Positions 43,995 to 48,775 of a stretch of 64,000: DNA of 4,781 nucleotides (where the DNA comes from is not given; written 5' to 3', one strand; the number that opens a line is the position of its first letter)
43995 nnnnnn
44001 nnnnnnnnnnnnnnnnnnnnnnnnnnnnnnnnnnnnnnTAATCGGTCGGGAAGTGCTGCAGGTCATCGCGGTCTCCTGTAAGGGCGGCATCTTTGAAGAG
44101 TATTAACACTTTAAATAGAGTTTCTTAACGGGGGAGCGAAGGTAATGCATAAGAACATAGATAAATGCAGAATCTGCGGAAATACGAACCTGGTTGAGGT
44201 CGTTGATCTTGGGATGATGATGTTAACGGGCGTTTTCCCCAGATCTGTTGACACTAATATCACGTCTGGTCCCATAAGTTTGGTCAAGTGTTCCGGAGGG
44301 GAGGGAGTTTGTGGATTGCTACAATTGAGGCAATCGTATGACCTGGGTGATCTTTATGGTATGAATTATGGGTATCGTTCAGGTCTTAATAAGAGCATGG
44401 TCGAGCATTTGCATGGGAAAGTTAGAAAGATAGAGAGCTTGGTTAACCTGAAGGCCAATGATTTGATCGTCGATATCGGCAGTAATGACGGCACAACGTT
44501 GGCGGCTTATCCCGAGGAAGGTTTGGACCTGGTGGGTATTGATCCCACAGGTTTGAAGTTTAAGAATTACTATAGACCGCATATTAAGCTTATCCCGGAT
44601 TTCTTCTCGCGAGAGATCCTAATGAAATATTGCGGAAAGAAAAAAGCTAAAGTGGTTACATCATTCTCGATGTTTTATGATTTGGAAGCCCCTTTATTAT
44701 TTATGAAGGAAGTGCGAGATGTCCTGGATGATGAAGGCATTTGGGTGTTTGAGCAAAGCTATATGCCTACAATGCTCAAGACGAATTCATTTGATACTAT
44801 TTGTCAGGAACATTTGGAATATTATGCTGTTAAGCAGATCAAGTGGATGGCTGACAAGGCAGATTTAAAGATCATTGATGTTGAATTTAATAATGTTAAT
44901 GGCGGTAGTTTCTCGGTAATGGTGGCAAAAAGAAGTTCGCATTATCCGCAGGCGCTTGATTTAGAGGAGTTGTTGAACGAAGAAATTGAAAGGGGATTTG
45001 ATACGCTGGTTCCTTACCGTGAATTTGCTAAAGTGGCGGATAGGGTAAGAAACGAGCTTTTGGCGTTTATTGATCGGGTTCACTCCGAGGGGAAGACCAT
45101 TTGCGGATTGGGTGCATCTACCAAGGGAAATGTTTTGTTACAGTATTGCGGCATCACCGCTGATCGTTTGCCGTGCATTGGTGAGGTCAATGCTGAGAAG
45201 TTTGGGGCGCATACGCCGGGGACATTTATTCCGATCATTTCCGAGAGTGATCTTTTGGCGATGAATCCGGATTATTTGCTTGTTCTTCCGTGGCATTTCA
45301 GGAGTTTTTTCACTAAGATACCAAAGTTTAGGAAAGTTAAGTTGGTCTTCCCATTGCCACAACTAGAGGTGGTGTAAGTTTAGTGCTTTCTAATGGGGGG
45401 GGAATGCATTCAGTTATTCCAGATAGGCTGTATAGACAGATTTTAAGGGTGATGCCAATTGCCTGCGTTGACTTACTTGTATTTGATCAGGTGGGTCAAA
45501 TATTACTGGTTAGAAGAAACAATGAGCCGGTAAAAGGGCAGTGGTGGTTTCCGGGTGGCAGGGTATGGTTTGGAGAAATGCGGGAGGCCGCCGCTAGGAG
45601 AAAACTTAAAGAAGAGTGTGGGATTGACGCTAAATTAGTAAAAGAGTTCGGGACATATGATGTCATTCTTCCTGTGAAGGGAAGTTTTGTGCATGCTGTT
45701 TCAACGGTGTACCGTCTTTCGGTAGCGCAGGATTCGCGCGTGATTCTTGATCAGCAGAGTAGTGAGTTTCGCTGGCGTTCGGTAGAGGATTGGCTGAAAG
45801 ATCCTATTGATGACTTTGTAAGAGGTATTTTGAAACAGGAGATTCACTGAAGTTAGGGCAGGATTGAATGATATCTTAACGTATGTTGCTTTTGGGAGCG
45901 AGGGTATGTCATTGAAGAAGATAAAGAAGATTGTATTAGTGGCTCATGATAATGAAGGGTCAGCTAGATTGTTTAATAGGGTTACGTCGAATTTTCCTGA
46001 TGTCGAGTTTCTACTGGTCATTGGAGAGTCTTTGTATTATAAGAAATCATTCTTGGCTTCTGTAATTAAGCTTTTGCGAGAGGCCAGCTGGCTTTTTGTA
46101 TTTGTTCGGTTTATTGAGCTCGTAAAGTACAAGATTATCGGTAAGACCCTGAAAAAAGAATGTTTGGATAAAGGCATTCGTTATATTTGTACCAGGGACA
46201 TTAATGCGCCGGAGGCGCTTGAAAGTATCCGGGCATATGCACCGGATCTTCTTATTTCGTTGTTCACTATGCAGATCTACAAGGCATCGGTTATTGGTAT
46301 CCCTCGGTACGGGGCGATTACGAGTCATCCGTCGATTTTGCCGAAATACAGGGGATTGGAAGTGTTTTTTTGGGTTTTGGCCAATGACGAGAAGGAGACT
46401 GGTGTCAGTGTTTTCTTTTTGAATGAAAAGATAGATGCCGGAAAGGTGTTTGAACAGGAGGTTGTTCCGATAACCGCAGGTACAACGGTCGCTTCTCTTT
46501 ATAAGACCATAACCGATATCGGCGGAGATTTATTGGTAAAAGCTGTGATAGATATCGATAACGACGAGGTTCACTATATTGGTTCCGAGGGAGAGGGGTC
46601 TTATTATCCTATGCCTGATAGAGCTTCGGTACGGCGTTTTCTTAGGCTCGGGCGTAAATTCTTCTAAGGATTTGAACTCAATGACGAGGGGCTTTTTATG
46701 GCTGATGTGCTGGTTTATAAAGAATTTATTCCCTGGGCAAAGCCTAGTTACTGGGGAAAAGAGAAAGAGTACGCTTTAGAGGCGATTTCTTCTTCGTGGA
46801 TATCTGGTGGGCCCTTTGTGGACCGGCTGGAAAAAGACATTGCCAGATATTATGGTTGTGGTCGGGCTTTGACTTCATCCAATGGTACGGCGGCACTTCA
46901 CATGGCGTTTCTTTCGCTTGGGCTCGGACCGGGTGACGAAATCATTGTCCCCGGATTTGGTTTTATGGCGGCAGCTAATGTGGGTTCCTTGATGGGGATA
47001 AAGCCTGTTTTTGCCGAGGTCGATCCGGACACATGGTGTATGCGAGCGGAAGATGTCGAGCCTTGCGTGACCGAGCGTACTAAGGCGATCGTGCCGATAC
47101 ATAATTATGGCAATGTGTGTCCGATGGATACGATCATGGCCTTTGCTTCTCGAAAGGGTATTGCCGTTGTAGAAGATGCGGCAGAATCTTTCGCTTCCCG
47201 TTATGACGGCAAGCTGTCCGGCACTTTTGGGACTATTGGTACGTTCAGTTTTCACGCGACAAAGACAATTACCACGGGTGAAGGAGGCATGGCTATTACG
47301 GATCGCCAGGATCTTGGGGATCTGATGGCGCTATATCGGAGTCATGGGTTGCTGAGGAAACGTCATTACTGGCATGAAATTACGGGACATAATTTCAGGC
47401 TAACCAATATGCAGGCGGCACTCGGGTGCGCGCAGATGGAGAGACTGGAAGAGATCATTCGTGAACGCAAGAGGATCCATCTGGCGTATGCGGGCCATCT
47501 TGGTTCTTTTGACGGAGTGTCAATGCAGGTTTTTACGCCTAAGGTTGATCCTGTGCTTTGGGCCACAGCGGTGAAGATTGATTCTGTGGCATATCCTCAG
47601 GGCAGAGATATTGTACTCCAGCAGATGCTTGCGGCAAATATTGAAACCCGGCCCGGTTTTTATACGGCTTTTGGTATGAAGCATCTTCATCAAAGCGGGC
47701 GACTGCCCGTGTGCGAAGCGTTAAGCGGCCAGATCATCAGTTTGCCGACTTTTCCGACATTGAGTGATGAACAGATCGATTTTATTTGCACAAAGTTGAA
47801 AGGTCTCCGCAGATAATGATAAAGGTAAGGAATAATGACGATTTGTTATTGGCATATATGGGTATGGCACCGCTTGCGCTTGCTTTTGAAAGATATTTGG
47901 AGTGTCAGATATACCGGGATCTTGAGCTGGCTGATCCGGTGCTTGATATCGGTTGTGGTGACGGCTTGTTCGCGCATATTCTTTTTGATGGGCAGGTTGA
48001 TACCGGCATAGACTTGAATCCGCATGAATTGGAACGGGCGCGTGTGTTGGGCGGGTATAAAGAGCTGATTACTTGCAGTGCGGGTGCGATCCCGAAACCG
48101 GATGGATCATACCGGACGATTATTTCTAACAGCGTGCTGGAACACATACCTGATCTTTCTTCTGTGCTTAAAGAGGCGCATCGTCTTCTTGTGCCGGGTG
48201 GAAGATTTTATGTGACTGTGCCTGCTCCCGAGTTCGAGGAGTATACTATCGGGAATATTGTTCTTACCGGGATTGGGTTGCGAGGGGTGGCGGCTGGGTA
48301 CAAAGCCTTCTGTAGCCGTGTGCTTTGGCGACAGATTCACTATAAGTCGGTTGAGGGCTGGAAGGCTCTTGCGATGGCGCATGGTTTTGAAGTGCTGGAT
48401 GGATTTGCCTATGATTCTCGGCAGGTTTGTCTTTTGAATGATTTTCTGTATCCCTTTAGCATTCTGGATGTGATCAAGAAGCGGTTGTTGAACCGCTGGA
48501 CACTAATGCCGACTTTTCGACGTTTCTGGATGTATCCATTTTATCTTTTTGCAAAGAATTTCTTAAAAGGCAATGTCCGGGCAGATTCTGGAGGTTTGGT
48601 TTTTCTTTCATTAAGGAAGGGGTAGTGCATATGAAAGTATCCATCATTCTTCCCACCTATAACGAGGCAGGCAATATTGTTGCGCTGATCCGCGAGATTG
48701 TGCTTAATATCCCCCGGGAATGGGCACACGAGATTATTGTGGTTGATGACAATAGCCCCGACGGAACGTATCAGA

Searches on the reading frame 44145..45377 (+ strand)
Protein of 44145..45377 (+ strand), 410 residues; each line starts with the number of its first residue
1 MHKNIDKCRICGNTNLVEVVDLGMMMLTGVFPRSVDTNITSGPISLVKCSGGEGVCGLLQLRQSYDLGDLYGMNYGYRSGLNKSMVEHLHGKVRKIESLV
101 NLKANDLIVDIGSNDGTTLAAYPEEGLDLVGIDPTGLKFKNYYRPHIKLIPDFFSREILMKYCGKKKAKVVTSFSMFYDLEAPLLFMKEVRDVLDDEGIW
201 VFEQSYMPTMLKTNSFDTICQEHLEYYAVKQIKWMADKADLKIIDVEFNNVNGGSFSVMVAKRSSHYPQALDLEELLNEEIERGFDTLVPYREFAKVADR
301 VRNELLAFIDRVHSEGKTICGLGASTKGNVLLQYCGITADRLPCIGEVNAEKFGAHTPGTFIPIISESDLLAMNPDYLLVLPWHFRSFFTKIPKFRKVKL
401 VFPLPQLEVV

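Call 73: search_protein_families(library=pfam, proteins=[window:44145-45377:+], max_evalue=0.000001)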
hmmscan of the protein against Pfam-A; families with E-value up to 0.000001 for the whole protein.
window:44145-45377:+ (410 aa): 3 families
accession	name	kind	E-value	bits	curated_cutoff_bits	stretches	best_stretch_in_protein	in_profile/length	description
PF08484.17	Methyltransf_14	-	4.8e-42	143.9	23.5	1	251-405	2-160/160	C-methyltransferase C-terminal domain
PF08421.16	Methyltransf_13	-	5.7e-13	49.3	31.3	1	8-71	1-62/62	Putative zinc binding domain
PF13489.12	Methyltransf_23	-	6.8e-10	39.4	27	1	102-245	20-163/164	Methyltransferase domain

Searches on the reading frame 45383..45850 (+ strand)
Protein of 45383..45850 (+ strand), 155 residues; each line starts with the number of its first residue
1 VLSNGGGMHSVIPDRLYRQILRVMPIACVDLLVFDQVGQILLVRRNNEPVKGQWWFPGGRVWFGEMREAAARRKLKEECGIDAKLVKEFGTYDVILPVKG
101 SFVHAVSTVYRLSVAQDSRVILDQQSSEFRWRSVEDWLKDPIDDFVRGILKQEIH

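Call 73: search_protein_families(library=pfam, proteins=[window:45383-45850:+], max_evalue=0.000001)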
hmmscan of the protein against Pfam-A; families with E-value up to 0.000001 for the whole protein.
window:45383-45850:+ (155 aa): 1 family
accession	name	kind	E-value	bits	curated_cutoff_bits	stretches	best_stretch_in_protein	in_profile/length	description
PF00293.34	NUDIX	-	7.2e-18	65.3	21.1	1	27-147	4-128/134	NUDIX domain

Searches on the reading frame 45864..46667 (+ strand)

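Call 73: search_protein_families(library=pfam, proteins=[window:45864-46667:+], max_evalue=0.000001)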
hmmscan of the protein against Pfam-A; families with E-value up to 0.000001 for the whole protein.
window:45864-46667:+ (267 aa): 1 family
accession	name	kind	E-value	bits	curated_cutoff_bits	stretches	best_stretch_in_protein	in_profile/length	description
PF00551.24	Formyl_trans_N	-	6.1e-23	81.9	26.1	1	114-228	67-181/181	Formyl transferase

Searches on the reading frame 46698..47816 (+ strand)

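Call 73: search_protein_families(library=pfam, proteins=[window:46698-47816:+], max_evalue=0.000001)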
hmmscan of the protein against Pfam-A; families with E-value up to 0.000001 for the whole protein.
window:46698-47816:+ (372 aa): 1 family
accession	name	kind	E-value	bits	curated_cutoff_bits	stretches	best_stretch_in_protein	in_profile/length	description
PF01041.23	DegT_DnrJ_EryC1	-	5.8e-102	342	19.8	1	21-367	6-359/360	DegT/DnrJ/EryC1/StrS aminotransferase family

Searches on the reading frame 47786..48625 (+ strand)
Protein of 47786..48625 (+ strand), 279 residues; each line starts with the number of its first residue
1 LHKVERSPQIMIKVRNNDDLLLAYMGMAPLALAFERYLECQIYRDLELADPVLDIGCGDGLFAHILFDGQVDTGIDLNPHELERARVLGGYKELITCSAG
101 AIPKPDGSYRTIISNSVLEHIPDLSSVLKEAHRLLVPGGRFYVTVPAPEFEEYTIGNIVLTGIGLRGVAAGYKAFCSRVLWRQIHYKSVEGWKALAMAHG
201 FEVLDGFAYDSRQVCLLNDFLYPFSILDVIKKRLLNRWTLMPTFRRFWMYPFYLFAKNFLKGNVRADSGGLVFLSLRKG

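Call 73: search_protein_families(library=pfam, proteins=[window:47786-48625:+], max_evalue=0.000001)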
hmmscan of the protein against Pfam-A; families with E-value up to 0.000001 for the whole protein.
window:47786-48625:+ (279 aa): 5 families
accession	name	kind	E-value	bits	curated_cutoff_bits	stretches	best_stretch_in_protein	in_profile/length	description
PF08241.18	Methyltransf_11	-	1.2e-16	61.6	21.2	1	53-143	1-95/95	Methyltransferase domain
PF13489.12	Methyltransf_23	-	2.6e-15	57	27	1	50-204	24-162/164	Methyltransferase domain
PF13847.12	Methyltransf_31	-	1.6e-14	54.2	27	1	50-147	5-113/145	Methyltransferase domain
PF13649.12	Methyltransf_25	-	5.3e-13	49.9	27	1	52-139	1-97/97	Methyltransferase domain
PF08242.18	Methyltransf_12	-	5.7e-12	46.7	30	1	53-141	1-98/98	Methyltransferase domain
